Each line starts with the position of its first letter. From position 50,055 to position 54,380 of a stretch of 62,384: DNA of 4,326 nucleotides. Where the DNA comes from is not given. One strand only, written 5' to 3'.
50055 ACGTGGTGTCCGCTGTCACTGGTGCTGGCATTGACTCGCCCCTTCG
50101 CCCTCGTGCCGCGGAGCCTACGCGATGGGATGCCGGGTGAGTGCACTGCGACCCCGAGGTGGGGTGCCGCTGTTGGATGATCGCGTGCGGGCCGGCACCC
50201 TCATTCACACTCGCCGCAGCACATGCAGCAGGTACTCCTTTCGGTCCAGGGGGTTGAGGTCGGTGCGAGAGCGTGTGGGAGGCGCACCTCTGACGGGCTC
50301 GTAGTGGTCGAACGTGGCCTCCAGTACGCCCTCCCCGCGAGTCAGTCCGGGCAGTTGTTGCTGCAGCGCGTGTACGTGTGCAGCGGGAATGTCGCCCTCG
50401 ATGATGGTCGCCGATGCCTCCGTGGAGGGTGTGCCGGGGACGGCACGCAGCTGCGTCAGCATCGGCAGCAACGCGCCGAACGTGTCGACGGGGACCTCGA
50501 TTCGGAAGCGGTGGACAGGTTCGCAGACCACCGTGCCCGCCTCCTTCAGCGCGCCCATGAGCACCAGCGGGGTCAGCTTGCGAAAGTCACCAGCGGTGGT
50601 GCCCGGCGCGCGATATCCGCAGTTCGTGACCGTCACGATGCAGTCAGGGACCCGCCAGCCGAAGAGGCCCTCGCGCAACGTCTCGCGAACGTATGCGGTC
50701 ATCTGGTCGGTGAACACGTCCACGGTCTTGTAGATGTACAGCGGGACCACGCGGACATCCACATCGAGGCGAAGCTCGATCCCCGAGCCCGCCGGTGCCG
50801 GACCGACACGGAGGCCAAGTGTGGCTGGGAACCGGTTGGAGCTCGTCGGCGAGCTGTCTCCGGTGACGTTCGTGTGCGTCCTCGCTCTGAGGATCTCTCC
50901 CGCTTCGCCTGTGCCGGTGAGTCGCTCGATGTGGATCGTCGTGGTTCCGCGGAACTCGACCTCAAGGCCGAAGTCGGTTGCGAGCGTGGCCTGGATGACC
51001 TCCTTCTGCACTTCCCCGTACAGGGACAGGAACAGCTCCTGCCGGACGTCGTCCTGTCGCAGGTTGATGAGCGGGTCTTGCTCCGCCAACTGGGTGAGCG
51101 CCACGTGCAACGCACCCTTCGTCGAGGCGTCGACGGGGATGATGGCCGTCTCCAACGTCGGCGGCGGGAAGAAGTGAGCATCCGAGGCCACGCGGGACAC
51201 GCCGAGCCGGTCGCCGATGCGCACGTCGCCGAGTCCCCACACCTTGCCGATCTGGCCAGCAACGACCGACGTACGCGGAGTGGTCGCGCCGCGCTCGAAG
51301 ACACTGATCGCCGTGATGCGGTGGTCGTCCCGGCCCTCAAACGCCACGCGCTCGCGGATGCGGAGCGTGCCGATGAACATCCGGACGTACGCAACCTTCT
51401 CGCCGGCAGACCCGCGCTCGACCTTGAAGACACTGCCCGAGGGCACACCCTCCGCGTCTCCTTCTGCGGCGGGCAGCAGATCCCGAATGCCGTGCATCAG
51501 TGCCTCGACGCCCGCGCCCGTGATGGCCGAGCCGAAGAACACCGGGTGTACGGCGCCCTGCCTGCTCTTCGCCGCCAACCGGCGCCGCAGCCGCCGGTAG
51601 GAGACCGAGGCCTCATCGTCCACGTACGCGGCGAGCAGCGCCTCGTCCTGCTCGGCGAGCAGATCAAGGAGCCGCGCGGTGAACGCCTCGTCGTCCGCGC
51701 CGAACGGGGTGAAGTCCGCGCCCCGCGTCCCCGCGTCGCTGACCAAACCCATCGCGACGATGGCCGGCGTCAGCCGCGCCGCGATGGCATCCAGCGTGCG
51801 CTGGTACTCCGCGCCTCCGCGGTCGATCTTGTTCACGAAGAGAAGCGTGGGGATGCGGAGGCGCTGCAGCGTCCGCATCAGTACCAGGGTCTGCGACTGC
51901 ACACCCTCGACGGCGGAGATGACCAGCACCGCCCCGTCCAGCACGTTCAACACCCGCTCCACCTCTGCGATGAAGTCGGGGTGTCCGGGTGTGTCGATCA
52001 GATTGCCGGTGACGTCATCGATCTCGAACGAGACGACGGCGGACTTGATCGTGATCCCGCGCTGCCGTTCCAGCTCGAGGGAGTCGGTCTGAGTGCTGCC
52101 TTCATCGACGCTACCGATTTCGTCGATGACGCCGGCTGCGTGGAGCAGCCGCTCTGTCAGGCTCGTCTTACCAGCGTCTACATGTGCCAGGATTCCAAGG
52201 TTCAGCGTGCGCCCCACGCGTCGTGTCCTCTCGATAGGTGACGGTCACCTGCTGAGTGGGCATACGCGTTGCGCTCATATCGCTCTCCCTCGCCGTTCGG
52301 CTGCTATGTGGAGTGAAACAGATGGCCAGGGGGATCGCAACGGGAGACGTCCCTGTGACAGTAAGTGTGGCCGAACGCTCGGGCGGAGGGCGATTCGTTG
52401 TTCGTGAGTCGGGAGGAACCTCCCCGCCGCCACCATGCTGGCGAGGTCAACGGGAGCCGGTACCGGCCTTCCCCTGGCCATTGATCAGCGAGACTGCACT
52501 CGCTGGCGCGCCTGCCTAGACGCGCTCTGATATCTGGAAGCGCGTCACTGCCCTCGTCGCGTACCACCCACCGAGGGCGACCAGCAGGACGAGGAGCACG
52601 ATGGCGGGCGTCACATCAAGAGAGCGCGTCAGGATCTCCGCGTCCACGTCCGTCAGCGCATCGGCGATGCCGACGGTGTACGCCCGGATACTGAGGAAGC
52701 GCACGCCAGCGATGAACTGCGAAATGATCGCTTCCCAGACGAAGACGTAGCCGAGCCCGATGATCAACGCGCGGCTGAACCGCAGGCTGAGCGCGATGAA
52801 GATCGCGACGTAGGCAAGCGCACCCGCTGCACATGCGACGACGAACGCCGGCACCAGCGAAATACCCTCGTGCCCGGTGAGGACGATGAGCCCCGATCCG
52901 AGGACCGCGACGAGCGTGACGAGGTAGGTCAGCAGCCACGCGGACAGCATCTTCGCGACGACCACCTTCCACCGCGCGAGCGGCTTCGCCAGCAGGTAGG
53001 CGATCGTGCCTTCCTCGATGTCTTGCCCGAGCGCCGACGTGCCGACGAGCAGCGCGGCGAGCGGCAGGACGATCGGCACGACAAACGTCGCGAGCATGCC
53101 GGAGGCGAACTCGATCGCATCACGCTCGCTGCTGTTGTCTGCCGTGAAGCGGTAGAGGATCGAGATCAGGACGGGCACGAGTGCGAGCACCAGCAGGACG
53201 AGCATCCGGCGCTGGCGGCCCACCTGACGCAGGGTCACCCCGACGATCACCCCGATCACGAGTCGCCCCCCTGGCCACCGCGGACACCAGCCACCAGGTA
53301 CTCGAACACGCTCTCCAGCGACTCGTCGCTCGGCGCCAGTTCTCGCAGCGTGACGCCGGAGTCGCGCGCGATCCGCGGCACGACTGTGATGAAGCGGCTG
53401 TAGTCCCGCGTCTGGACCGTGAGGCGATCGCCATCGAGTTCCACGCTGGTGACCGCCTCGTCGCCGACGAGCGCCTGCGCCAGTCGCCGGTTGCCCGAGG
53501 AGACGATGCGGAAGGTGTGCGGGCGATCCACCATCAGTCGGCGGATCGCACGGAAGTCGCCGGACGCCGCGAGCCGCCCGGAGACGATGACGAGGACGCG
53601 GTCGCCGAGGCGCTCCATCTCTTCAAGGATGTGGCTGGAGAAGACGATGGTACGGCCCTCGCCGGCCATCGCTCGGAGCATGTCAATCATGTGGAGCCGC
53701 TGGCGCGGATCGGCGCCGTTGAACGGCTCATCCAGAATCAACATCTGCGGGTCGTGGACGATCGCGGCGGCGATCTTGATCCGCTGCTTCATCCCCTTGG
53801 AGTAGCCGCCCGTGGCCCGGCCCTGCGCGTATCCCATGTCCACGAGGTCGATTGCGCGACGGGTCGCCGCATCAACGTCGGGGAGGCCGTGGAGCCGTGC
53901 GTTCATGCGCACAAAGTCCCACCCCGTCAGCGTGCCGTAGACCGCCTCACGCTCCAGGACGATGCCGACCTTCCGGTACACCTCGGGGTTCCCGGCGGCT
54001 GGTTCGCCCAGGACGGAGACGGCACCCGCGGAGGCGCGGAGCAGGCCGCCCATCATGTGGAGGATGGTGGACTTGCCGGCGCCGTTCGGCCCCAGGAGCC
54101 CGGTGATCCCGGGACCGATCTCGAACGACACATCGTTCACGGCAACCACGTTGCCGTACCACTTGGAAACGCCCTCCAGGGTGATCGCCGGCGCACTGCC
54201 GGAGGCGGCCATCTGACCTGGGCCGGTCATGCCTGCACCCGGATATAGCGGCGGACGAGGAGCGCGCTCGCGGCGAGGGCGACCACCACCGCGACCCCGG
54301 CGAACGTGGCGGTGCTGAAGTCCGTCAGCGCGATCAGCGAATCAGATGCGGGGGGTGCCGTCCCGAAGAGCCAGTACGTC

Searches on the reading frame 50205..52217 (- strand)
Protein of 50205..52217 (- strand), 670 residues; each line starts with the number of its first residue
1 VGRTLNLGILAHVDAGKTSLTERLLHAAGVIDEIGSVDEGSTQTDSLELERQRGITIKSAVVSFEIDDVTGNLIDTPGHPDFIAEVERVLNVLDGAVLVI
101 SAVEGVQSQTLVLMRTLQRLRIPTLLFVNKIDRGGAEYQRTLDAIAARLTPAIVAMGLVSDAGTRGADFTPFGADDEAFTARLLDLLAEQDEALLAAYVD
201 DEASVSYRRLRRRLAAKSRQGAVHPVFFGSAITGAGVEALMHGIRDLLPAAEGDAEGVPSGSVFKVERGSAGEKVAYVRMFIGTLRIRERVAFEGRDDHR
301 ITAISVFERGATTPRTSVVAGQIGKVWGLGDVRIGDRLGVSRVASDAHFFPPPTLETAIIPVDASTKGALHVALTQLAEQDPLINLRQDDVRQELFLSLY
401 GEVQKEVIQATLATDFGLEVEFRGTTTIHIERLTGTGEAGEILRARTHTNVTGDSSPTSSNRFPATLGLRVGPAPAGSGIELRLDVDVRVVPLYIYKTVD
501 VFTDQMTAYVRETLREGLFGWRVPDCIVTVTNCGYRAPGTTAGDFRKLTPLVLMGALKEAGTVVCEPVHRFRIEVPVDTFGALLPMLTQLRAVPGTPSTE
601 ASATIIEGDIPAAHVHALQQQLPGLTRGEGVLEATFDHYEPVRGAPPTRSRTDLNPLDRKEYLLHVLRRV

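Call 12: find_encoding_contigs(protein=window:50205-52217:-, flank=10000, max_places=6)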
Protein window:50205-52217:- (670 aa): 3 contigs read that carry it; 3 places shown.
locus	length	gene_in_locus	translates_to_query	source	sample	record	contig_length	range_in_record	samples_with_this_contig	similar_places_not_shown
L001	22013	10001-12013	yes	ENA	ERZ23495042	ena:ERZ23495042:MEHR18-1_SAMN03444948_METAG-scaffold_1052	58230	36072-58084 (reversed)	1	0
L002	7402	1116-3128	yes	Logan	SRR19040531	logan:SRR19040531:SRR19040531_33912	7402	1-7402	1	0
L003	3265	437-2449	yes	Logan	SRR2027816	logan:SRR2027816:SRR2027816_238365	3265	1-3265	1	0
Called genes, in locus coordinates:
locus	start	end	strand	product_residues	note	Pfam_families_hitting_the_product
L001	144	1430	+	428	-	PF02515:CoA_transf_3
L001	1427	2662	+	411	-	PF02515:CoA_transf_3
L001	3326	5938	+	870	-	PF08448:PAS_4 (faint), PF13426:PAS_9 (weak), PF00989:PAS (weak), PF13188:PAS_8 (weak), PF13426:PAS_9 (weak), PF00990:GGDEF, PF00563:EAL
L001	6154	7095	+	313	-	PF00005:ABC_tran, PF13304:AAA_21 (weak)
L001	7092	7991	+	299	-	PF12698:ABC2_membrane_3 (weak)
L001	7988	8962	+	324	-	PF13476:AAA_23 (weak), PF00005:ABC_tran, PF13304:AAA_21 (weak)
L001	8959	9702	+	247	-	PF12679:ABC2_membrane_2, PF12730:ABC2_membrane_4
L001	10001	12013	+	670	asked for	PF00009:GTP_EFTU, PF22042:EF-G_D2 (faint), PF14492:EFG_III, PF03764:EFG_IV (weak), PF00679:EFG_C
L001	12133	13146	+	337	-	PF01436:NHL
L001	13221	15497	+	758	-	PF01804:Penicil_amidase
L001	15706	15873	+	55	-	-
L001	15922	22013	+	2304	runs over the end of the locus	PF11038:DGF-1_5 (faint), PF07699:Ephrin_rec_like (weak), PF01833:TIG, PF01476:LysM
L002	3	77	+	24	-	?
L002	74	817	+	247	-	PF12679:ABC2_membrane_2, PF12730:ABC2_membrane_4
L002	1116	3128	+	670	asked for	PF00009:GTP_EFTU, PF22042:EF-G_D2 (faint), PF14492:EFG_III, PF03764:EFG_IV (weak), PF00679:EFG_C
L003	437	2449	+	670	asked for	PF00009:GTP_EFTU, PF22042:EF-G_D2 (faint), PF14492:EFG_III, PF03764:EFG_IV (weak), PF00679:EFG_C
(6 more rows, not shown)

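Call 13: search_protein_families(library=pfam, proteins=[window:50205-52217:-])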
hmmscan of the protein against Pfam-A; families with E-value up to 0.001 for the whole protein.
window:50205-52217:- (670 aa): 7 families
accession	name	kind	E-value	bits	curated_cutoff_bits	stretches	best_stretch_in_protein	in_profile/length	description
PF00009.33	GTP_EFTU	-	9.7e-54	182.2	26.5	1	3-249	2-187/188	Elongation factor Tu GTP binding domain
PF00679.30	EFG_C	-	2.5e-15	56.7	27.9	1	564-647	2-86/89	Elongation factor G C-terminus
PF14492.12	EFG_III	-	6.8e-09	36.1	27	1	350-422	1-73/75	Elongation Factor G, domain III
PF03764.24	EFG_IV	-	1.2e-06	28.8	24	1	462-560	28-120/121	Elongation factor G, domain IV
PF22042.2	EF-G_D2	-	3.2e-05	24.4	27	1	260-340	3-83/84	Elongation factor G domain 2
PF03144.31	GTP_EFTU_D2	-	0.0003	21.6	30.3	1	274-338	2-72/73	Elongation factor Tu domain 2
PF16658.11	RF3_C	-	0.00076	19.8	40.1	0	358-438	14-94/132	Class II release factor RF3, C-terminal domain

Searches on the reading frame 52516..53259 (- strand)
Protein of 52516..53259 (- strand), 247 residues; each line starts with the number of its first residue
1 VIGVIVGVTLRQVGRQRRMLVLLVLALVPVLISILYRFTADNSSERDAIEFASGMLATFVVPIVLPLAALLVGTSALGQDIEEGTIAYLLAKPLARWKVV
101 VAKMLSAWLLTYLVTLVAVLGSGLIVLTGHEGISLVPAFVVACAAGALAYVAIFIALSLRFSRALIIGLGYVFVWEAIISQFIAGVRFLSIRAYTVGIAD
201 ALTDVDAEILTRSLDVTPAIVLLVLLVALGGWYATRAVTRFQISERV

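Call 13: search_protein_families(library=pfam, proteins=[window:52516-53259:-])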
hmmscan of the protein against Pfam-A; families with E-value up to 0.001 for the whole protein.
window:52516-53259:- (247 aa): 3 families
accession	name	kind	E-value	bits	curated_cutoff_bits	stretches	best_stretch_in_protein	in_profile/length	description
PF12679.13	ABC2_membrane_2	-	1.6e-12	47.7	27.2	1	11-185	9-205/283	ABC-2 family transporter protein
PF12730.13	ABC2_membrane_4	-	8.1e-08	32.9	27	1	16-171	11-171/179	ABC-2 family transporter protein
PF06182.17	ABC2_membrane_6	-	0.00057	20.2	22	1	58-160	35-138/229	ABC-2 family transporter protein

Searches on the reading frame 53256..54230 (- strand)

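Call 13: search_protein_families(library=pfam, proteins=[window:53256-54230:-])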
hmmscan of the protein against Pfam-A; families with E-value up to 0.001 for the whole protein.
window:53256-54230:- (324 aa): 3 families
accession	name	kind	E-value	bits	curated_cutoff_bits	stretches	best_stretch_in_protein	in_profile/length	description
PF00005.33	ABC_tran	-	6.2e-23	82.3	25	1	31-171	1-137/137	ABC transporter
PF13304.12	AAA_21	-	1.8e-11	45.1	27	1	120-205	220-303/304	AAA domain, putative AbiEii toxin, Type IV TA system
PF13476.12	AAA_23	-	4.6e-06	27.9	27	1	24-58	10-37/201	AAA domain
